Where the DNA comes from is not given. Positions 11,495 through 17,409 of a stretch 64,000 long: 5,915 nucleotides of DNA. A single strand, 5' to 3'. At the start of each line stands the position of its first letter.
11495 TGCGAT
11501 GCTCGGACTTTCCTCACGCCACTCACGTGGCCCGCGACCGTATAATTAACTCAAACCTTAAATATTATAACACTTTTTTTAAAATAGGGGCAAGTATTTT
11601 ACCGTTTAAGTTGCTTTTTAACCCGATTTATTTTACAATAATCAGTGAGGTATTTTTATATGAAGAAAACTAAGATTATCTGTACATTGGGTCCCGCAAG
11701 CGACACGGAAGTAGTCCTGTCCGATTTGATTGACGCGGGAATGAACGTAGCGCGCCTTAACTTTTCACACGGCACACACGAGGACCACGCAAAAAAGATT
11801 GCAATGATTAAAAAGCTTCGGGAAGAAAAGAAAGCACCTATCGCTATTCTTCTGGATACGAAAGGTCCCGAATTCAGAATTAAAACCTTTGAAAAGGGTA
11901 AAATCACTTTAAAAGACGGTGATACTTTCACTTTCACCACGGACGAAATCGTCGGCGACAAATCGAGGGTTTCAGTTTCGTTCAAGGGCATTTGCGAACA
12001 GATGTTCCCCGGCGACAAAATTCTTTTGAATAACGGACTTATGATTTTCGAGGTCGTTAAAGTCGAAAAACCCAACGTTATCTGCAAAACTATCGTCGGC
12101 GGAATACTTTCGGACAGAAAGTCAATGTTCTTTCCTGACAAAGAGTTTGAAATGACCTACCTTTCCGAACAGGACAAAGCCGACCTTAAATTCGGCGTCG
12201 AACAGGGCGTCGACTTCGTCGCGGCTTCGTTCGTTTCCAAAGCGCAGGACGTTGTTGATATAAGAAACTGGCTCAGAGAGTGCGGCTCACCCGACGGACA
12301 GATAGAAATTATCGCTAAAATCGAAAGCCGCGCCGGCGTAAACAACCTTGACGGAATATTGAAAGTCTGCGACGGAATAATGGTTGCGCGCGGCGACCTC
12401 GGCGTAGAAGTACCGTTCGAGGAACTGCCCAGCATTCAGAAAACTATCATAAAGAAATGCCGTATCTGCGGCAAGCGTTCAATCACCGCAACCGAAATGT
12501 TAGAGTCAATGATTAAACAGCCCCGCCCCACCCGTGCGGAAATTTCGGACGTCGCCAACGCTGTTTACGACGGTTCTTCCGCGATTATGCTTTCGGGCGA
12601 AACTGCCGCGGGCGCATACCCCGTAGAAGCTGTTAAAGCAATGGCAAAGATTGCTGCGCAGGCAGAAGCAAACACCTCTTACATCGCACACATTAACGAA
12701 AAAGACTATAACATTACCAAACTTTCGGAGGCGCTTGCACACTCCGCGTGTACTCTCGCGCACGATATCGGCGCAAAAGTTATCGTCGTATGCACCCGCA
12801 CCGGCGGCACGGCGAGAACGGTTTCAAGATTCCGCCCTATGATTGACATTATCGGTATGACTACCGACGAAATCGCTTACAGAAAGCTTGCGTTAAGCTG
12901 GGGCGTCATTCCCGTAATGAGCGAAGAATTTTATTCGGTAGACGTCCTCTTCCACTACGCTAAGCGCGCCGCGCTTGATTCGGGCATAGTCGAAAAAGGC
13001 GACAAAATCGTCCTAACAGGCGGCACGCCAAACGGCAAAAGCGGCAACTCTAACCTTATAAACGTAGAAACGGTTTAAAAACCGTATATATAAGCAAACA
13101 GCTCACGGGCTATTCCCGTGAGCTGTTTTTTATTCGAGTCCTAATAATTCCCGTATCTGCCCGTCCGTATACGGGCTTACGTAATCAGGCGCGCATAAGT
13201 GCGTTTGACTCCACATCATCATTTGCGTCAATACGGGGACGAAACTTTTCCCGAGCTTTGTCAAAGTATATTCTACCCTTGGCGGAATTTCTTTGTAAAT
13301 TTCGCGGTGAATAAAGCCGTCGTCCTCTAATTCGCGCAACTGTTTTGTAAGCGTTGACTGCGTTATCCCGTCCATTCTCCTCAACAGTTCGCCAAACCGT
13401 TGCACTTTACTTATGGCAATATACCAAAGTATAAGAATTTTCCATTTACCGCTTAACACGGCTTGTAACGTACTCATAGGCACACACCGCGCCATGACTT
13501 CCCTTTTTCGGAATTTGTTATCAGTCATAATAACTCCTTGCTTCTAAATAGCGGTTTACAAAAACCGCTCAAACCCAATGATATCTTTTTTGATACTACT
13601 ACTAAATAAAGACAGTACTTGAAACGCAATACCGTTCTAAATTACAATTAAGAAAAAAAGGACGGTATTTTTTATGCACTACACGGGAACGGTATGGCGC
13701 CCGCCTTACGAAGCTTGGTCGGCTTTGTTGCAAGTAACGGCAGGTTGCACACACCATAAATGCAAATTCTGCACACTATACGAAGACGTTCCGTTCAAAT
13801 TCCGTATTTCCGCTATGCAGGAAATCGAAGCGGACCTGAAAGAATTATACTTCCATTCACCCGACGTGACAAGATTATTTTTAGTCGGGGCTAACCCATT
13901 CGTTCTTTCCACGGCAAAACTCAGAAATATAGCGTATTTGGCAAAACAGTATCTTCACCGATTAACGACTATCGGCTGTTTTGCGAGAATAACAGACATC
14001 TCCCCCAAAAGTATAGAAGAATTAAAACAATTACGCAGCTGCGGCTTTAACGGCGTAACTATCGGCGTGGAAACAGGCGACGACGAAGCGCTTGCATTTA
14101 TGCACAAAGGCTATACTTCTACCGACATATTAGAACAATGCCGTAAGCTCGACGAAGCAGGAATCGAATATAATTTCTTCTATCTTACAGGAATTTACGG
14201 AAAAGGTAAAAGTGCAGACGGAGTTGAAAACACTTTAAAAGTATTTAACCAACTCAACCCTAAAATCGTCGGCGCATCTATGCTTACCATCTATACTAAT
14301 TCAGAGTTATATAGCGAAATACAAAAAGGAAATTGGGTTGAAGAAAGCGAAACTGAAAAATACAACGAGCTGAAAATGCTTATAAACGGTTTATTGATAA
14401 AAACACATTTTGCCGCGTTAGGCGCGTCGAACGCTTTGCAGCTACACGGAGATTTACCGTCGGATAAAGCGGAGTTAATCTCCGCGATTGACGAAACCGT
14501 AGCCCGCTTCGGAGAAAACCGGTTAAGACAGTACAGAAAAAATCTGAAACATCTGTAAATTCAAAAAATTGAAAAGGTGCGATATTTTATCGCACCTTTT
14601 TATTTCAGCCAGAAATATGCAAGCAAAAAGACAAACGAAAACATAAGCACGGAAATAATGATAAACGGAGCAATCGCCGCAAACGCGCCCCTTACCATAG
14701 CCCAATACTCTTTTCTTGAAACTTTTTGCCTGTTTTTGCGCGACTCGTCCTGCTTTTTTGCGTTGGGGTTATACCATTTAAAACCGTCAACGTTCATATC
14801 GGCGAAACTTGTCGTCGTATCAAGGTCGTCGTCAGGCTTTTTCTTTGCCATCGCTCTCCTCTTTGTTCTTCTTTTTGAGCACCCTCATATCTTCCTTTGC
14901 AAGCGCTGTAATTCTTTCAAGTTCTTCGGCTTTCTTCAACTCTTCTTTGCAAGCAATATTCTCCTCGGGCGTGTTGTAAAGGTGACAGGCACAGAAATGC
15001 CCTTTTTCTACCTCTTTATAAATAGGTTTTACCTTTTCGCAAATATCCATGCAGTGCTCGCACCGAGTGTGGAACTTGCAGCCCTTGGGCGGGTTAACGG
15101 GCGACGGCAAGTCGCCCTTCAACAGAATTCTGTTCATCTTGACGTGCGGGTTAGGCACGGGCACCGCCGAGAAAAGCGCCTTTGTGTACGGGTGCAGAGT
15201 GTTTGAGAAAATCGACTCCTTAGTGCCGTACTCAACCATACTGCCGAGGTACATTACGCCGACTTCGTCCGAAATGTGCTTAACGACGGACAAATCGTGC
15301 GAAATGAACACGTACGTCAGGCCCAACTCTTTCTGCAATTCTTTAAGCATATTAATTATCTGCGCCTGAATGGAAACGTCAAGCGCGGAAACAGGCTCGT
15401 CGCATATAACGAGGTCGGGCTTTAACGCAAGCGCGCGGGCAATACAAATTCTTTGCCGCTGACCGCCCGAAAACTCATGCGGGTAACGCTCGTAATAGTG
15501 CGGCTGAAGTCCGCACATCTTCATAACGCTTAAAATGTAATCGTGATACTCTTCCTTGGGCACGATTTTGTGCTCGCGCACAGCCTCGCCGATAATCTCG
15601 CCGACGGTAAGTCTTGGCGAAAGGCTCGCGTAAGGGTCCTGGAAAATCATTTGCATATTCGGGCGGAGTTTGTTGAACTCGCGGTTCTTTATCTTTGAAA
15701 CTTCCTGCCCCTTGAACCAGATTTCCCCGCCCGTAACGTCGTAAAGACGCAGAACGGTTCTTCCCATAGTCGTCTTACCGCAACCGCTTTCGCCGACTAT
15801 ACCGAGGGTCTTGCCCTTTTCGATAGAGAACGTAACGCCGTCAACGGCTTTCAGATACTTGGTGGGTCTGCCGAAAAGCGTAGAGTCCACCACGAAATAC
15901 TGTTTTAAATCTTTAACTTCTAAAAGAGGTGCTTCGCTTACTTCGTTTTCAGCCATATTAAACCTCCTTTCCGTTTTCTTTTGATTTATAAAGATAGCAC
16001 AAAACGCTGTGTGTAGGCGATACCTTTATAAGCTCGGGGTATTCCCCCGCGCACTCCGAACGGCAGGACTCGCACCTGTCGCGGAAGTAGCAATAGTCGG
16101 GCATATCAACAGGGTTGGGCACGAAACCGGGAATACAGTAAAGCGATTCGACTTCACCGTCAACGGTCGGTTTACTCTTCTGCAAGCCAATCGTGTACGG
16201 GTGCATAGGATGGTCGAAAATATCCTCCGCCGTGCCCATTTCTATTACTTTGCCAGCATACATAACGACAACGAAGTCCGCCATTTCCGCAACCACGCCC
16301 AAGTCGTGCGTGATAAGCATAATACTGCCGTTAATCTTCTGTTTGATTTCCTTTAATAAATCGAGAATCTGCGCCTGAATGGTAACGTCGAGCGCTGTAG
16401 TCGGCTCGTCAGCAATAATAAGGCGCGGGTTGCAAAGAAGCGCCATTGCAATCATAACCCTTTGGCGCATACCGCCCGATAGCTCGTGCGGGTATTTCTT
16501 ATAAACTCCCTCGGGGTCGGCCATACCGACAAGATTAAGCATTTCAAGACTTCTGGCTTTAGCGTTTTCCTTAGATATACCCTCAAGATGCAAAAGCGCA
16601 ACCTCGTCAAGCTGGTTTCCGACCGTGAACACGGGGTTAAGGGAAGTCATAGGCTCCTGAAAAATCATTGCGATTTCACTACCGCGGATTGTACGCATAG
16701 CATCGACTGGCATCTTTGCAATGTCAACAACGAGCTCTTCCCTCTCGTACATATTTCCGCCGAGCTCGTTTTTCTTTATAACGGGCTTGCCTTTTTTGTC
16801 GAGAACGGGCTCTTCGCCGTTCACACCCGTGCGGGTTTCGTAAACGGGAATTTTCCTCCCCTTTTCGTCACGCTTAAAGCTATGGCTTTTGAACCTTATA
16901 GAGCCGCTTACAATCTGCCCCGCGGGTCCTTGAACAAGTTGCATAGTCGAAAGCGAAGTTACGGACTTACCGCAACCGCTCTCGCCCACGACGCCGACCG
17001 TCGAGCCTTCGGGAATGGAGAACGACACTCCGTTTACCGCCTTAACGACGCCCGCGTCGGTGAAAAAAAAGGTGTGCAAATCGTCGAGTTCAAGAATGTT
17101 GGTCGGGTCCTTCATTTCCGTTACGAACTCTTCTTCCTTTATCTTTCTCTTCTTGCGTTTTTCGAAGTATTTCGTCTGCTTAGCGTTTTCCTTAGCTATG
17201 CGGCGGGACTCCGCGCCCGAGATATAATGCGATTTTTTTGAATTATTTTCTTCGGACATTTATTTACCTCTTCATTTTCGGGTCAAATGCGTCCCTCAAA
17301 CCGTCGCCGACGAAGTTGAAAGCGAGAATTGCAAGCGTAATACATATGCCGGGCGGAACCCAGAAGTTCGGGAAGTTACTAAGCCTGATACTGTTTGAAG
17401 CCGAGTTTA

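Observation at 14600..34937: A 20-kb single-strand cluster hard-wires a giant surface protease, two paralogous lipoproteins and an atypical Opp importer (candidate Gram-positive protein-utilisation locus)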

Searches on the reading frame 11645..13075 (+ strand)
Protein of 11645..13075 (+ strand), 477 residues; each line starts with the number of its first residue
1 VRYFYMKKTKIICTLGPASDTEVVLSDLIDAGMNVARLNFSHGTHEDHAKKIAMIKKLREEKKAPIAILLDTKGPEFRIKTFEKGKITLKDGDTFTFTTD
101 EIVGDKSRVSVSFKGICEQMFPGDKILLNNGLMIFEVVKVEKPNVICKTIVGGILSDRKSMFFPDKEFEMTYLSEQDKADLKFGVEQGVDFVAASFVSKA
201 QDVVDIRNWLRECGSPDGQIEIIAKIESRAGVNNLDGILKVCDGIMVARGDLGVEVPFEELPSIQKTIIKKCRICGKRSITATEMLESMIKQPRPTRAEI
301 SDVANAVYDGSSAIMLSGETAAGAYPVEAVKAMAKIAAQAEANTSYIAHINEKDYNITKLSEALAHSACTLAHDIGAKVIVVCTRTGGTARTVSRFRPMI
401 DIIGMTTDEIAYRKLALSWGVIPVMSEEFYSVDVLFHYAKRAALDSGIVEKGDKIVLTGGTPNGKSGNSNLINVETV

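Call 19: search_protein_families(library=pfam, proteins=[window:11645-13075:+], max_evalue=0.001)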
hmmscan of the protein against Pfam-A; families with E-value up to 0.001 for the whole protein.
window:11645-13075:+ (477 aa): 3 families
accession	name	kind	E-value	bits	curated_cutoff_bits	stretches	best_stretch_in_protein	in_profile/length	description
PF00224.27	PK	-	4.9e-123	410.8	30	1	6-330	1-328/328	Pyruvate kinase, barrel domain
PF02887.21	PK_C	-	9.9e-36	122.8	28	1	362-474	1-113/114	Pyruvate kinase, alpha/beta domain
PF03328.21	HpcH_HpaI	-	2.6e-07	30.6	25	1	178-312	75-217/221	HpcH/HpaI aldolase/citrate lyase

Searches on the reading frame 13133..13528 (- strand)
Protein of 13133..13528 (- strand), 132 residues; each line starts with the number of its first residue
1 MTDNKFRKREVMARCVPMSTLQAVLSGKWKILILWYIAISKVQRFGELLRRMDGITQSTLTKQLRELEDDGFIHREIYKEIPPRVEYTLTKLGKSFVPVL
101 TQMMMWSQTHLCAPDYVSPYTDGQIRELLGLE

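Call 19: search_protein_families(library=pfam, proteins=[window:13133-13528:-], max_evalue=0.001)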
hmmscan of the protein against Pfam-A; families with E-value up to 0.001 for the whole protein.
window:13133-13528:- (132 aa): 5 families
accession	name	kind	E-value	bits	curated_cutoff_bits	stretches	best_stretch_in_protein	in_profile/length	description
PF01638.23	HxlR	-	1.7e-29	102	20.8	1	24-111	1-87/91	HxlR-like helix-turn-helix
PF01047.28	MarR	-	8.4e-06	26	24.6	1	32-76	7-50/59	MarR family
PF12840.13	HTH_20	-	0.00015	22.1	27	1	45-75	21-50/51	Helix-turn-helix domain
PF13601.12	HTH_34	-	0.00028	21.4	27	1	33-95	5-67/80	Winged helix DNA-binding domain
PF03551.20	PadR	-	0.00036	20.9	27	1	54-95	25-71/75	Transcriptional regulator PadR-like family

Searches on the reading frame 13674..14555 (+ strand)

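Call 19: search_protein_families(library=pfam, proteins=[window:13674-14555:+], max_evalue=0.001)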
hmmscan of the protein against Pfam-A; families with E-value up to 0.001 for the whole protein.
window:13674-14555:+ (294 aa): 1 family
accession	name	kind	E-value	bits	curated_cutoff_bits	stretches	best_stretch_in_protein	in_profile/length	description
PF04055.27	Radical_SAM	-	9.1e-18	65.4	29.5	1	20-188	2-163/166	Radical SAM superfamily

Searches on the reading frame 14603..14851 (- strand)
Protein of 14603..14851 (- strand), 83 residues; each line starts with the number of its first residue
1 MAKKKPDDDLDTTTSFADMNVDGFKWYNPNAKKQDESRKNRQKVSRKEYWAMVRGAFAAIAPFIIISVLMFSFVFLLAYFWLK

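Call 4: search_protein_families(library=pfam, proteins=[window:14603-14851:-], max_evalue=0.01)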
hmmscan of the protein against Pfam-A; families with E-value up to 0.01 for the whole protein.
window:14603-14851:- (83 aa): 0 families
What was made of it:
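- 14600..14851 (-): O9: 83-aa bitopic membrane protein. Conserved cytoplasmic motif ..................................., then a C-terminal TM helix. Overlaps oppF by 20 nt. No Pfam family (call 4).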

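Call 9: search_protein_families(library=ncbifam, proteins=[window:14603-14851:-], max_evalue=0.01)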
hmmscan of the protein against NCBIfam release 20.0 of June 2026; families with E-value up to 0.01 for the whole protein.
window:14603-14851:- (83 aa): 1 family
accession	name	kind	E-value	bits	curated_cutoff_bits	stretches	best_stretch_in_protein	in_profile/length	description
NF010257.0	PRK13703.1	subfamily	0.008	15.4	294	1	15-49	17-50/248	conjugal pilus assembly protein TraF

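Call 53: find_homologous_proteins(query=window:14603-14851:-, max_evalue=0.01)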
Query window:14603-14851:- (83 aa): 154 proteins with E <= 0.01 among 155 candidates; the best 120 are listed.
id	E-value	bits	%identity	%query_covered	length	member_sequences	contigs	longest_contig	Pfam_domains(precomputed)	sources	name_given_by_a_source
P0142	3.9e-49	182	100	100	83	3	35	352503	-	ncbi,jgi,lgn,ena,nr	ncbi:MAG: hypothetical protein K2I29_00460 [Clostridia bacterium]|jgi:hypothetical protein|nr:hypoth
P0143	3.0e-48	179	98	100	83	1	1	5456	-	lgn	-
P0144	7.5e-42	158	88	100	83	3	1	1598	-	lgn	-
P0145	1.3e-40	154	84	100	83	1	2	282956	-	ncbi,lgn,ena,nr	ncbi:MAG: hypothetical protein K2O89_03725 [Clostridia bacterium]|nr:hypothetical protein [Clostridi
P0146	9.9e-40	152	76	100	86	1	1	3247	-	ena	-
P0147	1.1e-39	151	83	100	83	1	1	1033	-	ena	-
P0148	1.5e-39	151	82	100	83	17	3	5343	-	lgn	-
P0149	3.8e-39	150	82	100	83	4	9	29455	-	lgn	-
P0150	4.3e-39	150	80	100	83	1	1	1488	-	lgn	-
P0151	9.4e-39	148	83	100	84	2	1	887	-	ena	-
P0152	1.4e-38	148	80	100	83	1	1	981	-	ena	-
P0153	2.9e-38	147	79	100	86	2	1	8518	-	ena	-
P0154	4.4e-38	146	80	100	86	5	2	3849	-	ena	-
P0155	4.4e-38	146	78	100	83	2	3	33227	-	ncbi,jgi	-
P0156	8.5e-38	145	82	100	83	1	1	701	-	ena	-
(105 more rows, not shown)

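Call 68: search_protein_representatives(alignment_id=A3)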
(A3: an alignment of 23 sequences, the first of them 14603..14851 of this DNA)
Query: 23 sequences, 82 profile positions. Proteins with E-value up to 0.001 (for the whole library): 278; up to 1e-10: 71; up to 1e-30: 2. The best 150 are listed.
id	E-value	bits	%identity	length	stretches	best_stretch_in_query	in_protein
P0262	3.0e-34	132.9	-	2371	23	37-68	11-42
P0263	5.2e-31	122.5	-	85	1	2-82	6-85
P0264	1.1e-30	121.5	-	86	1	2-81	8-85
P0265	1.3e-30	121.2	-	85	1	2-81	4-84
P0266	4.2e-30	119.6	-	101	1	3-82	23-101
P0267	7.5e-29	115.6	-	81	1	2-81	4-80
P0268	9.2e-27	108.9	-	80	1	3-81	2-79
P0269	1.5e-25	105.0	-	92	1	5-81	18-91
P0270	1.3e-24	102.1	-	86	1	2-81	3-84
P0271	1.5e-23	98.6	-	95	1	3-63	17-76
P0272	3.4e-22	94.2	-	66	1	19-81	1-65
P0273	8.1e-22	93.1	-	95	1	6-81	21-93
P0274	1.7e-21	92.1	-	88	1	3-81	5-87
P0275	6.0e-21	90.3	-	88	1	2-81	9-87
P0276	1.5e-20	89.0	-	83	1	3-81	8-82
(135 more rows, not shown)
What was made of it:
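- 14600..14851 (-): 278 representatives in a library of 1.84 billion proteins, nearly all stand-alone and 65-150 aa long (call 68).
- Tried and rejected: The single 2371-aa hit has 23 short repeated matches and looks like a low-complexity artefact (call 68).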

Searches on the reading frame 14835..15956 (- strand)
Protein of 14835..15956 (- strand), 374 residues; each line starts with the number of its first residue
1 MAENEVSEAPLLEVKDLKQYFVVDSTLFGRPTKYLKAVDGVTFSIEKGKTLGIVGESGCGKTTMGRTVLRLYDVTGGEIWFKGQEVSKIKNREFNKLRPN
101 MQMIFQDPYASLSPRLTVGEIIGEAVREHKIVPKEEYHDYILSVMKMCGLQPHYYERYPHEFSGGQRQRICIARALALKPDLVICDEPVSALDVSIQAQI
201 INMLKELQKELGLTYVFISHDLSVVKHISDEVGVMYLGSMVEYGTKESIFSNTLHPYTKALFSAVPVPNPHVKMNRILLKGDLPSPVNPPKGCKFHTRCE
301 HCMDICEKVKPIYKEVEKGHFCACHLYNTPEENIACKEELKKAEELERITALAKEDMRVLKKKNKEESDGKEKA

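Call 4: search_protein_families(library=pfam, proteins=[window:14835-15956:-], max_evalue=0.01)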
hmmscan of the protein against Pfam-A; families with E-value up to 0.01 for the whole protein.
window:14835-15956:- (374 aa): 5 families
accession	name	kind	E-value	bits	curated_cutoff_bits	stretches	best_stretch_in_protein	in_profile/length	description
PF00005.33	ABC_tran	-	1.1e-31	110.7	25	1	39-189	2-136/137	ABC transporter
PF08352.17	oligo_HPY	-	3.8e-20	72.5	27.1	1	241-306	1-65/65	Oligopeptide/dipeptide transporter, C-terminal region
PF13304.12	AAA_21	-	2e-05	25.2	27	1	153-225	229-303/304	AAA domain, putative AbiEii toxin, Type IV TA system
PF02463.25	SMC_N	-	0.00093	19.1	40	1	52-235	28-212/220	RecF/RecN/SMC N terminal domain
PF13401.12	AAA_22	-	0.0036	18.1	27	1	52-107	9-57/130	AAA domain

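Call 9: search_protein_families(library=ncbifam, proteins=[window:14835-15956:-], max_evalue=0.01)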
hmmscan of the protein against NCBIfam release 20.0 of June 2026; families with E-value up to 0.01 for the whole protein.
window:14835-15956:- (374 aa): 189 families (the best 25 are shown)
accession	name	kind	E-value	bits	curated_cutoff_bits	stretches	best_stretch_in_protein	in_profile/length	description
NF011659.0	PRK15079.1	equivalog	6.4e-125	416.3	540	1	7-325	7-329/334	murein tripeptide/oligopeptide ABC transporter ATP binding protein OppF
NF008453.0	PRK11308.1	subfamily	1.2e-124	415.9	408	1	3-330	4-329/334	dipeptide ABC transporter ATP-binding protein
NF043071.1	DppF_dipep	equivalog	1.9e-115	385.8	660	1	4-325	6-325/331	dipeptide ABC transporter ATP-binding subunit DppF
NF007613.0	PRK10261.1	equivalog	2.8e-99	333.2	1077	1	6-288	308-591/623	glutathione ABC transporter ATP-binding protein GsiA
NF043078.1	MMSYN1_0168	equivalog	2.4e-89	300.7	800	3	138-280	470-612/649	oligopeptide ABC transporter ATP-binding protein OppF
NF011713.0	PRK15134.1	equivalog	2.7e-76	257.3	834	1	7-262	271-526/529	microcin C ABC transporter ATP-binding protein YejF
NF007010.1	PRK09473.1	subfamily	2e-74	250.2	575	1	11-326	1-313/318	oligopeptide ABC transporter ATP-binding protein OppD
NF043079.1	MMSYN1_0167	equivalog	4e-71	240.5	740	2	90-344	296-552/561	oligopeptide ABC transporter ATP-binding protein OppD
TIGR02769.1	nickel_nikE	equivalog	2.7e-70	236.9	332.55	1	11-271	2-259/265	nickel import ATP-binding protein NikE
NF008246.0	PRK11022.1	equivalog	1.4e-67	228.2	541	1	25-326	10-316/326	dipeptide ABC transporter ATP-binding protein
NF007739.0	PRK10419.1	subfamily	7.1e-61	206.1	354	1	11-270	3-259/268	nickel ABC transporter ATP-binding protein NikE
NF047578.1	opine_ATP_CntD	equivalog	1.2e-58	198.5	380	1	37-264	19-252/266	staphylopine uptake ABC transporter ATP-binding protein CntD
NF047576.1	opine_ATP_CntF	equivalog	1.3e-58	198.3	385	1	37-264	19-252/264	staphylopine uptake ABC transporter ATP-binding protein CntF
NF011692.0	PRK15112.1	equivalog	1.5e-54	185.5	452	1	11-263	5-252/269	putrescine export ABC transporter ATP-binding protein SapF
TIGR02770.1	nickel_nikD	equivalog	3.8e-51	173.7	318.7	1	38-264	2-228/230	nickel import ATP-binding protein NikD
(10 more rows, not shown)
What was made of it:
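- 14832..15956 (-): O8: OppF-type ATPase. ABC_tran and oligo_HPY (call 4); OppF/DppF, E 1e-125 (call 9).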

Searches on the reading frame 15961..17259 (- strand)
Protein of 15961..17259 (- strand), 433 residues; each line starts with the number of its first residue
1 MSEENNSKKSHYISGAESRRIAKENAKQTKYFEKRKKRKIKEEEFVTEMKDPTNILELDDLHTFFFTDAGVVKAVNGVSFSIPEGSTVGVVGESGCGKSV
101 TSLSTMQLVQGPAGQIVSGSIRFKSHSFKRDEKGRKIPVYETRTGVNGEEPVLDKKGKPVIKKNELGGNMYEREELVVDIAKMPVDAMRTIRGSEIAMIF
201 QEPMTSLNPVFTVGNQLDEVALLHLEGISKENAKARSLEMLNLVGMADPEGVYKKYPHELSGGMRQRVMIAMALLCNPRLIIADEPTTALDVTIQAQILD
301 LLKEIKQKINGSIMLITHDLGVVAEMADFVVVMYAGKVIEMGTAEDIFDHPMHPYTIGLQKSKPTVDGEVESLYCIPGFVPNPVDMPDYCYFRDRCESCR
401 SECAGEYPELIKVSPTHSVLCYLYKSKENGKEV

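Call 4: search_protein_families(library=pfam, proteins=[window:15961-17259:-], max_evalue=0.01)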
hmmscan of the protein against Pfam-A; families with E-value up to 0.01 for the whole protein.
window:15961-17259:- (433 aa): 4 families
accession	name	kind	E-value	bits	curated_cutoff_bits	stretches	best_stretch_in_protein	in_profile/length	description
PF00005.33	ABC_tran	-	2.7e-26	93.2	25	1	76-288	2-137/137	ABC transporter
PF08352.17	oligo_HPY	-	2.4e-16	60.3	27.1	1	339-403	1-65/65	Oligopeptide/dipeptide transporter, C-terminal region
PF13304.12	AAA_21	-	0.0001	23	27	1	243-323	221-303/304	AAA domain, putative AbiEii toxin, Type IV TA system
PF02463.25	SMC_N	-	0.0013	18.6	40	1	11-334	103-213/220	RecF/RecN/SMC N terminal domain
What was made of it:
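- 15958..17259 (-): O7: OppD-type ATPase, 433 aa, with an insertion of about 60-70 residues between Walker A and the Q-loop region. ABC_tran spans residues 76-288, against a 137-position profile, followed by oligo_HPY (call 4).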

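Call 9: search_protein_families(library=ncbifam, proteins=[window:15961-17259:-], max_evalue=0.01)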
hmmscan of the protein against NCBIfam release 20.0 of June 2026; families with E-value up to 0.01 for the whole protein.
window:15961-17259:- (433 aa): 190 families (the best 25 are shown)
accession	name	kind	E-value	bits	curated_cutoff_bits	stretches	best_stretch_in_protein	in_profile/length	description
NF007010.1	PRK09473.1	subfamily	7.2e-101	337.1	575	2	179-423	71-313/318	oligopeptide ABC transporter ATP-binding protein OppD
NF008246.0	PRK11022.1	equivalog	1e-95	320.6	541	2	179-423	74-316/326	dipeptide ABC transporter ATP-binding protein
NF043079.1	MMSYN1_0167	equivalog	5.7e-91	306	740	2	186-426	298-537/561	oligopeptide ABC transporter ATP-binding protein OppD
NF007613.0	PRK10261.1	equivalog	2.4e-85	287.2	1077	2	172-365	82-274/623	glutathione ABC transporter ATP-binding protein GsiA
NF011713.0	PRK15134.1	equivalog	4.1e-79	266.6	834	2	186-367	84-264/529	microcin C ABC transporter ATP-binding protein YejF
NF008453.0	PRK11308.1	subfamily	5.8e-77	259.2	408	2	179-429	85-331/334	dipeptide ABC transporter ATP-binding protein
NF011659.0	PRK15079.1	equivalog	8.7e-76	254.8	540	2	179-422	87-329/334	murein tripeptide/oligopeptide ABC transporter ATP binding protein OppF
TIGR02770.1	nickel_nikD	equivalog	2.3e-71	239.8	318.7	2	180-359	49-225/230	nickel import ATP-binding protein NikD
NF047576.1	opine_ATP_CntF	equivalog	4.3e-67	226.1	385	2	178-369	69-259/264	staphylopine uptake ABC transporter ATP-binding protein CntF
NF047578.1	opine_ATP_CntD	equivalog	1.9e-66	224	380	2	179-369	70-259/266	staphylopine uptake ABC transporter ATP-binding protein CntD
NF043071.1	DppF_dipep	equivalog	4.4e-63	213.7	660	2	188-422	94-325/331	dipeptide ABC transporter ATP-binding subunit DppF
NF011674.0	PRK15093.1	equivalog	1.6e-54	185.2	627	2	178-422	73-322/330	putrescine export ABC transporter ATP-binding protein SapD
NF043078.1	MMSYN1_0168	equivalog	5.5e-51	173.9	800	2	236-369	472-603/649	oligopeptide ABC transporter ATP-binding protein OppF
TIGR02769.1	nickel_nikE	equivalog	8.4e-44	150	332.55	2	178-345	73-236/265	nickel import ATP-binding protein NikE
NF007739.0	PRK10419.1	subfamily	1.5e-42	146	354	2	179-344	75-236/268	nickel ABC transporter ATP-binding protein NikE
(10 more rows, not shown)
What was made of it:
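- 15958..17259 (-): The OppD match comes in two stretches (call 9).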
